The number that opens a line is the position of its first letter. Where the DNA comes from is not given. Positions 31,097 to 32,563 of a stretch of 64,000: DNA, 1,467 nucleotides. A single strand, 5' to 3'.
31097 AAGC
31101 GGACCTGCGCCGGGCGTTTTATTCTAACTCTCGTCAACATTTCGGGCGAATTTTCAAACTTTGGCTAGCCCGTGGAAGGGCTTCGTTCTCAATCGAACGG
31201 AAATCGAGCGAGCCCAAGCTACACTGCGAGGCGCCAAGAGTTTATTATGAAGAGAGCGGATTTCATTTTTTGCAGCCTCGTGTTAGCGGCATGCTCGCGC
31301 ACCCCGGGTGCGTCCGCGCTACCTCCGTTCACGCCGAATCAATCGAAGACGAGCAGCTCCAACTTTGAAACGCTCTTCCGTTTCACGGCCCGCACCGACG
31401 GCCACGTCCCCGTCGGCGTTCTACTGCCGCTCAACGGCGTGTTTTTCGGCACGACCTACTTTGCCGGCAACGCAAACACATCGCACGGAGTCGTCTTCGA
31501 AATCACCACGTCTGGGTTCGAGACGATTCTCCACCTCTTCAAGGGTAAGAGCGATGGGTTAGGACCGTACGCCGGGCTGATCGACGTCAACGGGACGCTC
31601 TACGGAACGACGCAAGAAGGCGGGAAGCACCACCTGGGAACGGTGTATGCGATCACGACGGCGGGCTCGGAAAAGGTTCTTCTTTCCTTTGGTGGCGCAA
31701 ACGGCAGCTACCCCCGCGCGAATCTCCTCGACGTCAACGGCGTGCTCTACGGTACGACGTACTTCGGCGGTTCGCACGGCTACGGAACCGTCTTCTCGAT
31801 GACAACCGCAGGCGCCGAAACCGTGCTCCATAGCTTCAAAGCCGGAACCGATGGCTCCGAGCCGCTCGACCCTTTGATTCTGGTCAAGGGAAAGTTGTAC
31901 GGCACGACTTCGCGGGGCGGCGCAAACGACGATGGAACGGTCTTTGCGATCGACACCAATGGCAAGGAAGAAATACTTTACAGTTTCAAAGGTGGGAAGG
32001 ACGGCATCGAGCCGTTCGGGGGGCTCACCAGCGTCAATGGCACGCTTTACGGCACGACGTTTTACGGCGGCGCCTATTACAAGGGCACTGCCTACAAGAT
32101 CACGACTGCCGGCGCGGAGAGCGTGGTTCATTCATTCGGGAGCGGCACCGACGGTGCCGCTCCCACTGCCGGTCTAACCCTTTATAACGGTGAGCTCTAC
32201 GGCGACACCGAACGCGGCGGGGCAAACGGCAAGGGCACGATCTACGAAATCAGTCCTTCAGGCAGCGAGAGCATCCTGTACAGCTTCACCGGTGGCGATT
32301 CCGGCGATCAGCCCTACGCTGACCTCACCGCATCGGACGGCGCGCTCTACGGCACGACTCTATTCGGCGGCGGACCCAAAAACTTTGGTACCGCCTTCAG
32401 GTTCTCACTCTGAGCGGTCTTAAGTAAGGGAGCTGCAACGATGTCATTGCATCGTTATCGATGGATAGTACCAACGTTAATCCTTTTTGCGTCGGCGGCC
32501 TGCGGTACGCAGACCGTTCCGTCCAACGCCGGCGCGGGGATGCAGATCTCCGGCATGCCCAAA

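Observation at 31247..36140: Tandemly duplicated two-gene lipoprotein cassette: GloVer-repeat propeller + NHL-like propeller, twice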

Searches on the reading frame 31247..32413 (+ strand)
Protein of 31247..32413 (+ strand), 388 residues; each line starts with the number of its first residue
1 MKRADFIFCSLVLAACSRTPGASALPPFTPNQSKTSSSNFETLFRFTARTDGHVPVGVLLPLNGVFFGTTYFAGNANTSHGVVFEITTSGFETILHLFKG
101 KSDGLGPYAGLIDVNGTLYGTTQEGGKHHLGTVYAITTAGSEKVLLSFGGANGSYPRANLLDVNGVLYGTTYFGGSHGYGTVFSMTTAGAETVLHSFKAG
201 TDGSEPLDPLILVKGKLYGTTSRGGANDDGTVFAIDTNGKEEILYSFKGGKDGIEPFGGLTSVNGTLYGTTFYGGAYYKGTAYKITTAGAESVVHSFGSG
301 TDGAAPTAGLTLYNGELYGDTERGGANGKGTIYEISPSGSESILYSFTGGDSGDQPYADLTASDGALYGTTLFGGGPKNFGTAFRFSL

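Call 3: search_protein_families(library=pfam, proteins=[window:31247-32413:+], max_evalue=0.1)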
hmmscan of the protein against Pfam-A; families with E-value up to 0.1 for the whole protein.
window:31247-32413:+ (388 aa): 0 families

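Call 4: search_protein_families(library=ncbifam, proteins=[window:31247-32413:+], max_evalue=0.1)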
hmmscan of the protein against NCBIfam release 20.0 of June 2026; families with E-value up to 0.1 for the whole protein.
window:31247-32413:+ (388 aa): 1 family
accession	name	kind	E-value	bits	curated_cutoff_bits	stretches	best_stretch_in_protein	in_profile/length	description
TIGR03803.2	Gloeo_Verruco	domain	4.2e-81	266.6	44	7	153-200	1-48/50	choice-of-anchor tandem repeat GloVer-containing protein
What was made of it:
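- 31247..32413 (+): G1: GloVer-repeat lipoprotein (388 aa), predicted 7-bladed beta-propeller on a ~22-residue tether. TIGR03803 at 266.6 bits with 7 stretches (call 4).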

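Call 45: find_homologous_proteins(query=window:31247-32413:+, max_evalue=0.001)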
Query window:31247-32413:+ (388 aa): 7982 proteins with E <= 0.001 among 8000 candidates; the best 120 are listed.
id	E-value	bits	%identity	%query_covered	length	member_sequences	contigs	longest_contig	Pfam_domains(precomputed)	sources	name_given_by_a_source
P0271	1.6e-157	543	-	-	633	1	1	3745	-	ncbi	-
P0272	7.4e-146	504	46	94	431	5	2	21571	-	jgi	jgi:uncharacterized repeat protein (TIGR03803 family)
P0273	8.9e-145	501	46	97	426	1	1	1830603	-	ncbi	-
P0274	2.9e-142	492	48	87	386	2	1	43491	-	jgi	-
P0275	4.0e-139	482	50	95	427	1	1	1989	-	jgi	jgi:uncharacterized repeat protein (TIGR03803 family)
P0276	6.2e-138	478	47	98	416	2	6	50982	-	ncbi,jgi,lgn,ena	ncbi:MAG: choice-of-anchor tandem repeat GloVer-containing protein [Candidatus Cybelea sp.]|jgi:unch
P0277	5.7e-137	475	45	97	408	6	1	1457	-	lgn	-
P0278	2.0e-136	473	47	93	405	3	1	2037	-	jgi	jgi:uncharacterized repeat protein (TIGR03803 family)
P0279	4.7e-136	472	46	90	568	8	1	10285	-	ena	-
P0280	2.1e-135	470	48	97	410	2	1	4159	-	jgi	jgi:uncharacterized repeat protein (TIGR03803 family)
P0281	1.1e-132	461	49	98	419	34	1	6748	-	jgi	jgi:uncharacterized repeat protein (TIGR03803 family)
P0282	1.8e-132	460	45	98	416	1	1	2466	-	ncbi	-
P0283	2.0e-132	460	44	99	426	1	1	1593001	-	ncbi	-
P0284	1.0e-130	454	49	85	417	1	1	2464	-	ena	-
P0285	5.8e-130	452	43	98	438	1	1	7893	-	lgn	-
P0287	2.1e-129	450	50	88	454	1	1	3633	-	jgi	jgi:uncharacterized repeat protein (TIGR03803 family)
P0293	1.9e-127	444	48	83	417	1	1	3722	-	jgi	jgi:uncharacterized repeat protein (TIGR03803 family)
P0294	1.3e-126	441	43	95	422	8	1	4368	-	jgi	jgi:uncharacterized repeat protein (TIGR03803 family)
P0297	3.9e-126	439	48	99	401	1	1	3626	-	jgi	jgi:uncharacterized repeat protein (TIGR03803 family)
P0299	1.1e-125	438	47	94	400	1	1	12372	-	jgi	jgi:uncharacterized repeat protein (TIGR03803 family)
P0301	1.2e-124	434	43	91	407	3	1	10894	-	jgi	jgi:uncharacterized repeat protein (TIGR03803 family)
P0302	3.4e-124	433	50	90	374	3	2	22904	-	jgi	jgi:uncharacterized repeat protein (TIGR03803 family)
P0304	2.0e-123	430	37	91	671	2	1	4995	-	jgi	jgi:uncharacterized repeat protein (TIGR03803 family)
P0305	2.1e-123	430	46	86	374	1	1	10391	-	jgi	jgi:uncharacterized repeat protein (TIGR03803 family)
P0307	8.0e-123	428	49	87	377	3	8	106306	-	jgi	jgi:uncharacterized repeat protein (TIGR03803 family)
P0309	2.3e-122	427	49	100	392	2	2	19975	-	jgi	jgi:uncharacterized repeat protein (TIGR03803 family)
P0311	6.1e-122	426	44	96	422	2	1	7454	-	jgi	jgi:uncharacterized repeat protein (TIGR03803 family)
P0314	1.8e-120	421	46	90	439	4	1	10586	-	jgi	jgi:uncharacterized repeat protein (TIGR03803 family)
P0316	6.0e-120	419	45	88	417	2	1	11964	-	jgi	jgi:uncharacterized repeat protein (TIGR03803 family)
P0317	6.0e-120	419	42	97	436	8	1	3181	-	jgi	jgi:uncharacterized repeat protein (TIGR03803 family)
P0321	1.7e-119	418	46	100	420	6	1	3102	PF03858.19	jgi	jgi:uncharacterized repeat protein (TIGR03803 family)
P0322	2.0e-119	417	44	94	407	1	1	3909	-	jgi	jgi:uncharacterized repeat protein (TIGR03803 family)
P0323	2.0e-119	417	43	98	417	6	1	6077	-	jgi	jgi:uncharacterized repeat protein (TIGR03803 family)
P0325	3.1e-119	417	44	100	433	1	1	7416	-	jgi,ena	jgi:uncharacterized repeat protein (TIGR03803 family)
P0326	1.2e-118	415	51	90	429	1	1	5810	-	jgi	jgi:uncharacterized repeat protein (TIGR03803 family)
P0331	3.4e-118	413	50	90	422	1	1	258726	-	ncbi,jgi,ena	jgi:uncharacterized repeat protein (TIGR03803 family)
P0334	6.0e-117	409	55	100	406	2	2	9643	-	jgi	jgi:uncharacterized repeat protein (TIGR03803 family)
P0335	6.0e-117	409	53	80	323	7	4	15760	-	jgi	jgi:uncharacterized repeat protein (TIGR03803 family)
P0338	2.2e-116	407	53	100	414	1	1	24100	-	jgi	jgi:uncharacterized repeat protein (TIGR03803 family)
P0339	3.0e-116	407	46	97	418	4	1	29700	-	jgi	jgi:uncharacterized repeat protein (TIGR03803 family)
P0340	4.9e-116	406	49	94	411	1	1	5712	-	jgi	jgi:uncharacterized repeat protein (TIGR03803 family)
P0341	1.0e-115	405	38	100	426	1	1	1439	-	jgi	jgi:uncharacterized repeat protein (TIGR03803 family)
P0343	1.5e-115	405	46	97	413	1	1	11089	-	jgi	jgi:uncharacterized repeat protein (TIGR03803 family)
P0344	1.8e-115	404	43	95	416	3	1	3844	-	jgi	jgi:uncharacterized repeat protein (TIGR03803 family)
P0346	2.1e-115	404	56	100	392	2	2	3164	-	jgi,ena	jgi:uncharacterized repeat protein (TIGR03803 family)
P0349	5.3e-115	403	48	95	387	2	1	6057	-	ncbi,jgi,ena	jgi:uncharacterized repeat protein (TIGR03803 family)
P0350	5.3e-115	403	43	100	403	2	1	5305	-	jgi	jgi:uncharacterized repeat protein (TIGR03803 family)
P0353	6.5e-115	402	45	92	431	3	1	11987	-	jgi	jgi:uncharacterized repeat protein (TIGR03803 family)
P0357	2.0e-114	401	49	87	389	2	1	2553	-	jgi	jgi:uncharacterized repeat protein (TIGR03803 family)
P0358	2.1e-114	401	46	92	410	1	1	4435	-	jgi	jgi:uncharacterized repeat protein (TIGR03803 family)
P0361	4.8e-114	400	48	72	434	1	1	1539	-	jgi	jgi:uncharacterized repeat protein (TIGR03803 family)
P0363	1.2e-113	398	49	78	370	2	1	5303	-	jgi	jgi:uncharacterized repeat protein (TIGR03803 family)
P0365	1.8e-113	398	47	94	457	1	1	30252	-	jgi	jgi:uncharacterized repeat protein (TIGR03803 family)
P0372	6.7e-113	396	49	89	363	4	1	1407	-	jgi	jgi:uncharacterized repeat protein (TIGR03803 family)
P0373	9.9e-113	395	47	86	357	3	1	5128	-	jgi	jgi:uncharacterized repeat protein (TIGR03803 family)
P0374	1.2e-112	395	53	96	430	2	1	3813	-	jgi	jgi:uncharacterized repeat protein (TIGR03803 family)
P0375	1.2e-112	395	42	78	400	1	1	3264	-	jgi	jgi:uncharacterized repeat protein (TIGR03803 family)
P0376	1.5e-112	395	46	79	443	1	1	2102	-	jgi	jgi:uncharacterized repeat protein (TIGR03803 family)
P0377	1.8e-112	394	45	89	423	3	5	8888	-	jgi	jgi:uncharacterized repeat protein (TIGR03803 family)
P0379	3.1e-112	394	48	97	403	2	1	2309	-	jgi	jgi:uncharacterized repeat protein (TIGR03803 family)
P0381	7.0e-112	392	49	77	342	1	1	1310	-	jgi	jgi:uncharacterized repeat protein (TIGR03803 family)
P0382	8.2e-112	392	53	100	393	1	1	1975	-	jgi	jgi:uncharacterized repeat protein (TIGR03803 family)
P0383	9.9e-112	392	44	96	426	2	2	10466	-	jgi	jgi:uncharacterized repeat protein (TIGR03803 family)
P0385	2.3e-111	391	53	100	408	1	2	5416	-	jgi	jgi:uncharacterized repeat protein (TIGR03803 family)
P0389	6.1e-111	389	46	98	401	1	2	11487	-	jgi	jgi:uncharacterized repeat protein (TIGR03803 family)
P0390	7.4e-111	389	46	100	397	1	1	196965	-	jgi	jgi:uncharacterized repeat protein (TIGR03803 family)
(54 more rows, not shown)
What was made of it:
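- Closest known: TIGR03803 'choice-of-anchor tandem repeat GloVer-containing protein'. Same: The family is very large (call 45).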

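Call 67: predict_structure(alignment_id=A2)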
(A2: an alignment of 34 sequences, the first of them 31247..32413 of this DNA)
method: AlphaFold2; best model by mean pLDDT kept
length: 388 residues; sequences in the alignment: 34
mean_pLDDT: 87.2   pTM: 0.85
mean pLDDT of the five models: 87.2, 87.2, 86.8, 86.5, 85.8
residues with pLDDT >= 90: 276; 70-90: 66; 50-70: 10; < 50: 36
segments of 3 or more residues with pLDDT < 50: 1-36
pLDDT, mean of each block of 10 residues (from residue 1): 39 37 36 58 84 89 94 72 91 89 86 96 94 92 95 96 96 98 96 97 94 95 96 94 97 93 95 96 94 91 92 94 92 90 92 93 95 83 94
secondary structure, 60 per line:
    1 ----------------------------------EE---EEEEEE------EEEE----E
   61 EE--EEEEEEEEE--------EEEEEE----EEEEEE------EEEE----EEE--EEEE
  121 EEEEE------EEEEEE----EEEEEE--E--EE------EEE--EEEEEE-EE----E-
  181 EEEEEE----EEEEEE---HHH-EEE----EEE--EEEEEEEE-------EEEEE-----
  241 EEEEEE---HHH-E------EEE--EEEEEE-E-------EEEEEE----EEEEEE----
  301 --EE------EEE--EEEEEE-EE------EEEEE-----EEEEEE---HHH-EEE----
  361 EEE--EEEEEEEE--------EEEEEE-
elements in order: E40-45 E52-55 E60-62 E65-73 E82-87 E92-97 E104-107 E112-114 E117-125 E132-137 E142-147 E161-163 E166-171 E181-186 E191-196 E204-206 E211-213 E216-223 E231-235 E241-246 E261-263 E266-271 E281-286 E291-296 E311-313 E316-321 E331-335 E341-346 E354-356 E361-363 E366-373 E382-387
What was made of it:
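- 31247..32413 (+): AF2 model pLDDT 87.2, pTM 0.85, with 7 repeats of about 50 residues (call 67).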

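Call 70: fold_search(model_id=the predicted structure, library=pdb)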
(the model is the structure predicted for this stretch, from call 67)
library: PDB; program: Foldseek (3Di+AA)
matches with E <= 10: 1192; with E <= 0.001: 498
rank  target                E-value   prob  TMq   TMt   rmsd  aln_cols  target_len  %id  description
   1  8qp5_B                4.8e-10  1.00  0.53  0.57   6.8       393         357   12  Release Complex: BAM bound EspP (SurA released) (released 2024-09-25)
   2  8bvq_B                1.5e-09  1.00  0.50  0.52   8.5       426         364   12  E. coli BAM complex (BamABCDE) bound to darobactin B (released 2023-05-24)
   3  9a3d_MODEL_1_A        1.7e-09  1.00  0.49  0.49  21.3       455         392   13  Model of E. coli BamB by in-cell photo-crosslinking MS and deep learning (released 2023-02-24)
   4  7nri_B                2.4e-09  1.00  0.46  0.49   9.3       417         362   13  Structure of the darobactin-bound E. coli BAM complex (BamABCDE) (released 2021-04-21)
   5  9hg9_B                2.5e-09  1.00  0.48  0.50   8.9       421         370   14  BAM-SurA-darobactin complex in the swing-in state (released 2025-04-16)
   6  9cnz_B                3.1e-09  1.00  0.52  0.57   7.9       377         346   12  Structure of BAM complexed with PTB2 ligand in detergent (released 2024-12-25)
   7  2p4o                  3.8e-09  1.00  0.49  0.61   5.4       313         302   15  CRYSTAL STRUCTURE OF A PUTATIVE LACTONASE OF THE SMP-30/GLUCONOLACTONASE/LRE-LIKE REGION FAMILY (NPUN_F0524) FROM NOSTOC (released 2007-04-17)
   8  9cnx_B                4.0e-09  1.00  0.50  0.55   8.2       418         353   13  CryoEM structure of BAM in complex with the PTB1 closed-state inhibitor (in DDM detergent) (released 2024-12-25)
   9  9mgg_B                5.2e-09  1.00  0.54  0.58   6.5       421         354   10  beta-barrel assembly machine from Escherichia coli in a late state of substrate assembly (released 2025-12-17)
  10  2yh3                  1.2e-08  1.00  0.52  0.55   8.0       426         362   12  The structure of BamB from E. coli (released 2011-05-25)
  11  7pvp                  1.4e-08  1.00  0.46  0.59   5.6       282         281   13  Crystal structure of the SAKe6BC designer protein (released 2023-01-18)
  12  7bnq_B                1.6e-08  1.00  0.51  0.53   9.3       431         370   11  Lateral-closed conformation of the lid-locked BAM complex (BamA E435C S665C, BamBDCE) by cryoEM (released 2021-06-02)
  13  7tt2_B                1.6e-08  1.00  0.49  0.54   8.6       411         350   13  BamABCDE bound to substrate EspP class 3 (released 2022-03-30)
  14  8jx8_B                1.7e-08  1.00  0.43  0.13  19.8       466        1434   13  rat megalin head (released 2024-06-19)
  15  8bwc_B                1.9e-08  1.00  0.53  0.55   5.1       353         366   13  E. coli BAM complex (BamABCDE) wild-type (released 2023-05-24)
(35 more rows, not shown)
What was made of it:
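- Closest known: BamB. Same: It is the top Foldseek match of G1 (call 70).
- G1 model pLDDT 87, 7 blades (calls 67, 70). BamB is the top structural match of G1 (call 70). The BamB match is generic, with TM ~0.5-0.57 and 10-14% identity (call 70).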

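Call 90: search_protein_families(library=padloc, proteins=[window:31247-32413:+], max_evalue=0.01)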
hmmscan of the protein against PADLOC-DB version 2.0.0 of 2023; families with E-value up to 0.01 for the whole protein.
window:31247-32413:+ (388 aa): 0 families

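Call 91: search_solved_structures(query=A2, max_evalue=1)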
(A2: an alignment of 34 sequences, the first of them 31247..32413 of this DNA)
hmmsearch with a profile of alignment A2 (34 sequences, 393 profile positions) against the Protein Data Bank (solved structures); distinct sequences matched with E-value up to 1: 0.
